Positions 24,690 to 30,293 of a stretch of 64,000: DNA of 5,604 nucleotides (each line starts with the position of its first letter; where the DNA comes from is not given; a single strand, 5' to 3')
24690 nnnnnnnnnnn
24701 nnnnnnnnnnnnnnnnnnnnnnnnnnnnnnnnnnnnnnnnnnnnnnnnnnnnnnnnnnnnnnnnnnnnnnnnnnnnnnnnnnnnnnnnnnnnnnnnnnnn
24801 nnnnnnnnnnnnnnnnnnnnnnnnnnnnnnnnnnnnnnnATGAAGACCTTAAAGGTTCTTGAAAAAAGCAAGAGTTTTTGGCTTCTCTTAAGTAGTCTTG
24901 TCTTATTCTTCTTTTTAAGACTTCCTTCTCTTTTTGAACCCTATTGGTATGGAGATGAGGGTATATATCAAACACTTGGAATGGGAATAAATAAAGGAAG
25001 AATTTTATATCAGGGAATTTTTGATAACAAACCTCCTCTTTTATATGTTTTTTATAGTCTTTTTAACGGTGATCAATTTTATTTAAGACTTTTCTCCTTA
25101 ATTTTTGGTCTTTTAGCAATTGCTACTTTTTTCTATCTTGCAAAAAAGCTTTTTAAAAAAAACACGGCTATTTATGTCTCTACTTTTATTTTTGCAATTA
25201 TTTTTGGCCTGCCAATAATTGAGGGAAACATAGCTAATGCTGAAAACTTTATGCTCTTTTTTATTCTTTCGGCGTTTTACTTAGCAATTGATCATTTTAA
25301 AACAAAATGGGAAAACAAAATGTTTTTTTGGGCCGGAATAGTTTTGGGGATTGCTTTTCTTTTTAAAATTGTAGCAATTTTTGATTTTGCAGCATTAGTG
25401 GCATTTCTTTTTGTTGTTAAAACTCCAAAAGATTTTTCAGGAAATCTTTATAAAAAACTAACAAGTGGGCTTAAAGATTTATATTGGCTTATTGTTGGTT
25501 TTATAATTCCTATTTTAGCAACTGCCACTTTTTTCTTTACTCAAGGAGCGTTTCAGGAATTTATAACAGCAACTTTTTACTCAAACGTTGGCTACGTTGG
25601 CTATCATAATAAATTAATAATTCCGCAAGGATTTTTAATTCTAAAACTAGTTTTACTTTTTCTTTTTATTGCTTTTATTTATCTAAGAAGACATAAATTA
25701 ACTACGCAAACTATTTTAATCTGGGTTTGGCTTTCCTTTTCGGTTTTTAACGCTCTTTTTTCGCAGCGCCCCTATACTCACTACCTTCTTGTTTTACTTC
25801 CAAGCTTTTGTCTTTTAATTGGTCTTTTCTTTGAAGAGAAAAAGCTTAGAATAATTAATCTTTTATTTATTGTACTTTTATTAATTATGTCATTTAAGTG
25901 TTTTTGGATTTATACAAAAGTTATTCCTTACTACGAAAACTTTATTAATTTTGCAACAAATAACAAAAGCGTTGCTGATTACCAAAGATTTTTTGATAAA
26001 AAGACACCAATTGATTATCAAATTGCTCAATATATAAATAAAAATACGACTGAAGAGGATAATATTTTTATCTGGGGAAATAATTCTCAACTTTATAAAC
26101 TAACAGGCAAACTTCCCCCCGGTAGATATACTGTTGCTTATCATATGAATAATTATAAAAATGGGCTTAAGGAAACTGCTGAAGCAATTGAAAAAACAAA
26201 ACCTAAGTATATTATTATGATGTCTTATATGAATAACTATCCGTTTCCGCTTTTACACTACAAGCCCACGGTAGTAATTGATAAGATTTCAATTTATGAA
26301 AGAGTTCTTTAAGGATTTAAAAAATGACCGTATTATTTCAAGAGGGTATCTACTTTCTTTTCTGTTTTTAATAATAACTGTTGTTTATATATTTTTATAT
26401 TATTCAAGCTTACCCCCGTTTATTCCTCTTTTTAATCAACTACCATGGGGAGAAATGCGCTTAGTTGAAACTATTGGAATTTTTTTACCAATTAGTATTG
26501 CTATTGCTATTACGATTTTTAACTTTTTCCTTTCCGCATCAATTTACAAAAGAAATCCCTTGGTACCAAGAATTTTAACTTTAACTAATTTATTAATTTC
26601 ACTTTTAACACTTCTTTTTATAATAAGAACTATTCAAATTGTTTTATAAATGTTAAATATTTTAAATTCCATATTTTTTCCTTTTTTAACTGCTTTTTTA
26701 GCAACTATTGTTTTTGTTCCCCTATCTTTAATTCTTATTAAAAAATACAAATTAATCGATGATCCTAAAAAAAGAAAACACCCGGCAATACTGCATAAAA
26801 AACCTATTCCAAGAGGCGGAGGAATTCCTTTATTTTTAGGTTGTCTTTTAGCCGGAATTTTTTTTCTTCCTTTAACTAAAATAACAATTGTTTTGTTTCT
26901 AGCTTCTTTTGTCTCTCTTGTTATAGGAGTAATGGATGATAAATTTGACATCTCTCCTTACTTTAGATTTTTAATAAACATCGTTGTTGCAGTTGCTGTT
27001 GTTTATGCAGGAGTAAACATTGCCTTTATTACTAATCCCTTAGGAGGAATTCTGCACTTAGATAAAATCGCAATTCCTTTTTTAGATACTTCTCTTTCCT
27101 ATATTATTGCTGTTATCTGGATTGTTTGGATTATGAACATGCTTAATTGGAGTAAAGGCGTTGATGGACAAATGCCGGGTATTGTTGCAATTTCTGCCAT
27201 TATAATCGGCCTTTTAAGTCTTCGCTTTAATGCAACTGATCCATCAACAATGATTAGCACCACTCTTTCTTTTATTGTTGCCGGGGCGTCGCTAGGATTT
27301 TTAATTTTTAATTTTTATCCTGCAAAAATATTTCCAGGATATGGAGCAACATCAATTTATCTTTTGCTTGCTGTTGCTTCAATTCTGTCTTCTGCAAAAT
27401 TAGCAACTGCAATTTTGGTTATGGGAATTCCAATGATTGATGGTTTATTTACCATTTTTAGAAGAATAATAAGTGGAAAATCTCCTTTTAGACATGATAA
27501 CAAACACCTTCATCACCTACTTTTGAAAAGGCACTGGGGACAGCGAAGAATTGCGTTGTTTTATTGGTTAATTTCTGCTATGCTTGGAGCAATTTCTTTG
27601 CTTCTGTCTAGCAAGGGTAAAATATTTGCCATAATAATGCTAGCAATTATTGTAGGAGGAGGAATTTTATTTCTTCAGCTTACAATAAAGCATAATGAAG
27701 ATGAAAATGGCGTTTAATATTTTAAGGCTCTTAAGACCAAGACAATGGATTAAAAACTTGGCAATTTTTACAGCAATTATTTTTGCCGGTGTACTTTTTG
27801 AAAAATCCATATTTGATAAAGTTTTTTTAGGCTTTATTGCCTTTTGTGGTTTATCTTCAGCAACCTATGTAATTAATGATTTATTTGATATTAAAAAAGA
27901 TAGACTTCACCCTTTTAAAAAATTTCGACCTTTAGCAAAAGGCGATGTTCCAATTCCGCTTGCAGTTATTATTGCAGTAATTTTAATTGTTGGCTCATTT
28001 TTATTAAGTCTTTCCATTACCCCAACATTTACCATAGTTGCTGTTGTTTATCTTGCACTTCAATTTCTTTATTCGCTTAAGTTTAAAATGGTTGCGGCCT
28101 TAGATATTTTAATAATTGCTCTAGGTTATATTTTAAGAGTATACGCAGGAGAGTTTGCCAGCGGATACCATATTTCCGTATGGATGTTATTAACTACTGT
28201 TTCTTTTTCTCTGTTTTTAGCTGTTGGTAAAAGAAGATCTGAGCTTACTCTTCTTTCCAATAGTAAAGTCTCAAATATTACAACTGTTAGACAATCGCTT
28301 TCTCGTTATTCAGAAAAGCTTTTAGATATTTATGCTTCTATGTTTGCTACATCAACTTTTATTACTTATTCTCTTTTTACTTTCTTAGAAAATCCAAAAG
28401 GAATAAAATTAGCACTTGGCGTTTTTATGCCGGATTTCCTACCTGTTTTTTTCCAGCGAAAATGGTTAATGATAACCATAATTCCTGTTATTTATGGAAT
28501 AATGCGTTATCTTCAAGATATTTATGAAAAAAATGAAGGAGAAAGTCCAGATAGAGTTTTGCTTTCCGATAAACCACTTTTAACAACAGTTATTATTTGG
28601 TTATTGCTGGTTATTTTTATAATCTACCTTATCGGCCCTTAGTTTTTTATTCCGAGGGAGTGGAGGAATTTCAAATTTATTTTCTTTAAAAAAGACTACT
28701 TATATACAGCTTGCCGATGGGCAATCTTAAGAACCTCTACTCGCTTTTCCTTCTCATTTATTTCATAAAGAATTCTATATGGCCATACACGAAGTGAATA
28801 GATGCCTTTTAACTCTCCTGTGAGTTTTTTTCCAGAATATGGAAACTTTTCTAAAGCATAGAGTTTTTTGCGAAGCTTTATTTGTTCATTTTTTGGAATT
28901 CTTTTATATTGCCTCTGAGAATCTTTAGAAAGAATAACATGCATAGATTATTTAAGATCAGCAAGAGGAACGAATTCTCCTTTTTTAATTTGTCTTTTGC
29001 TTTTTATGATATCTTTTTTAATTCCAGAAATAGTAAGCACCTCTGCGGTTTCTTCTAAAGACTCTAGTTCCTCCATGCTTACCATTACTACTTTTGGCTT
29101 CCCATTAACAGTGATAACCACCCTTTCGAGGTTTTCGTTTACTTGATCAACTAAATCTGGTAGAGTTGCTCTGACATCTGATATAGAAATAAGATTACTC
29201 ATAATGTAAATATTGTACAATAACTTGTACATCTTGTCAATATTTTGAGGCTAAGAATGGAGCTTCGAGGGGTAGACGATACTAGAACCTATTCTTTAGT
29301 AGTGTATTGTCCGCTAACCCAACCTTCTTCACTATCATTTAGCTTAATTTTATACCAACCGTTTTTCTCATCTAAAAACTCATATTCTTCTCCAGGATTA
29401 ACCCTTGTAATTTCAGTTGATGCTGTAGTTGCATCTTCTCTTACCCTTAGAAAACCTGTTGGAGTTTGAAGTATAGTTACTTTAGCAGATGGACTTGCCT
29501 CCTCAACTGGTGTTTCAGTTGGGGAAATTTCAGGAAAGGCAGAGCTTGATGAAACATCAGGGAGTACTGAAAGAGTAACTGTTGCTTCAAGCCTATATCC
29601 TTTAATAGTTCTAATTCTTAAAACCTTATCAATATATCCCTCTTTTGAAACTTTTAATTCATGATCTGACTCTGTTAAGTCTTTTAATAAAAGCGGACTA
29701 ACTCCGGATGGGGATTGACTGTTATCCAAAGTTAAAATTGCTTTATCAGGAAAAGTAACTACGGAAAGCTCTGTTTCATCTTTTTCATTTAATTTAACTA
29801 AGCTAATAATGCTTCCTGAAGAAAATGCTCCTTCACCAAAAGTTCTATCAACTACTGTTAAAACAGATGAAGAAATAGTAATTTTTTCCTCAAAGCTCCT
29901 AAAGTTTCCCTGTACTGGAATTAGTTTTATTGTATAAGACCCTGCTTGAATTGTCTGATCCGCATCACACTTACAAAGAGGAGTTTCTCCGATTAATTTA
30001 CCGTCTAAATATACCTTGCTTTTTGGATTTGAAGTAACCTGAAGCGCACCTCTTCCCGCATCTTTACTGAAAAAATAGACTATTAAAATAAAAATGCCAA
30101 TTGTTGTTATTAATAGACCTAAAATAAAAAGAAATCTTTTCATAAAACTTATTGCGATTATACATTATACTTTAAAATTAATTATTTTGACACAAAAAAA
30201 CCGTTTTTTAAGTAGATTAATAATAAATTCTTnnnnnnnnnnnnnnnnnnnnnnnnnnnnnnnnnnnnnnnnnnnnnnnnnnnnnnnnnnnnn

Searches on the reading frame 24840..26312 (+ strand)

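Call 12: search_protein_families(library=pfam, proteins=[window:24840-26312:+], max_evalue=0.001)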
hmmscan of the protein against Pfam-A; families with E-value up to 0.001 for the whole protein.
window:24840-26312:+ (490 aa): 2 families
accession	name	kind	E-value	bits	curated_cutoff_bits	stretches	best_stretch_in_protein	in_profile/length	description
PF13231.12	PMT_2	-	1.2e-10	42.2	26.1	1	68-194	10-133/160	Dolichyl-phosphate-mannose-protein mannosyltransferase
PF02366.24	PMT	-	2.8e-10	40.6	22.7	1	71-225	74-226/245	Dolichyl-phosphate-mannose-protein mannosyltransferase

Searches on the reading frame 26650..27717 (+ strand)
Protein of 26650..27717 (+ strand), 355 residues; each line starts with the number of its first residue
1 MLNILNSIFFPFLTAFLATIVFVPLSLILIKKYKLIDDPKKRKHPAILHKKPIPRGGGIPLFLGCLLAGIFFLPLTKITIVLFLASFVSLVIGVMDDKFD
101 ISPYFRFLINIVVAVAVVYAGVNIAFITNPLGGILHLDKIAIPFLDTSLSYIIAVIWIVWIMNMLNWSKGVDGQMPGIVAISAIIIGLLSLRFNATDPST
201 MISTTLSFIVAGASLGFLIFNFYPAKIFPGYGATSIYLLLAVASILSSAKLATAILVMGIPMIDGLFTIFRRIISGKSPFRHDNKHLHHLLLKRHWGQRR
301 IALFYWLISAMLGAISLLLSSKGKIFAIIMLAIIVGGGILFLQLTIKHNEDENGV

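Call 13: search_protein_families(library=pfam, proteins=[window:26650-27717:+], max_evalue=0.001)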
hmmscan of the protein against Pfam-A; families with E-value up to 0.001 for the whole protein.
window:26650-27717:+ (355 aa): 1 family
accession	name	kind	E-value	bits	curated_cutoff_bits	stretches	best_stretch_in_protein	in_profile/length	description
PF00953.26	Glycos_transf_4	-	1.2e-23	84.3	27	1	80-247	2-159/160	Glycosyl transferase family 4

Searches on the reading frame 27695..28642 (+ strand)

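Call 94: search_protein_families(library=pfam, proteins=[window:27695-28642:+], max_evalue=0.001)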
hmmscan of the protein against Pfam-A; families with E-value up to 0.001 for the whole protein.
window:27695-28642:+ (315 aa): 1 family
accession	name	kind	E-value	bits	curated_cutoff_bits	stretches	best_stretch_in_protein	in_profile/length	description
PF01040.23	UbiA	-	1.6e-19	70.6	34.2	1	38-177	15-157/250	UbiA prenyltransferase family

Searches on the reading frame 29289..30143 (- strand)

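Call 94: search_protein_families(library=pfam, proteins=[window:29289-30143:-], max_evalue=0.001)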
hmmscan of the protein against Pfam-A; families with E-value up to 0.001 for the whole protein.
window:29289-30143:- (284 aa): 2 families
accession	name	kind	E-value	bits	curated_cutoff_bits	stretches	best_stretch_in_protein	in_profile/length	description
PF08239.17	SH3_3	-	1.9e-14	54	27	1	231-281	2-53/54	Bacterial SH3 domain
PF08308.17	PEGA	-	3.3e-12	46.6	20.8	1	32-92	2-57/71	PEGA domain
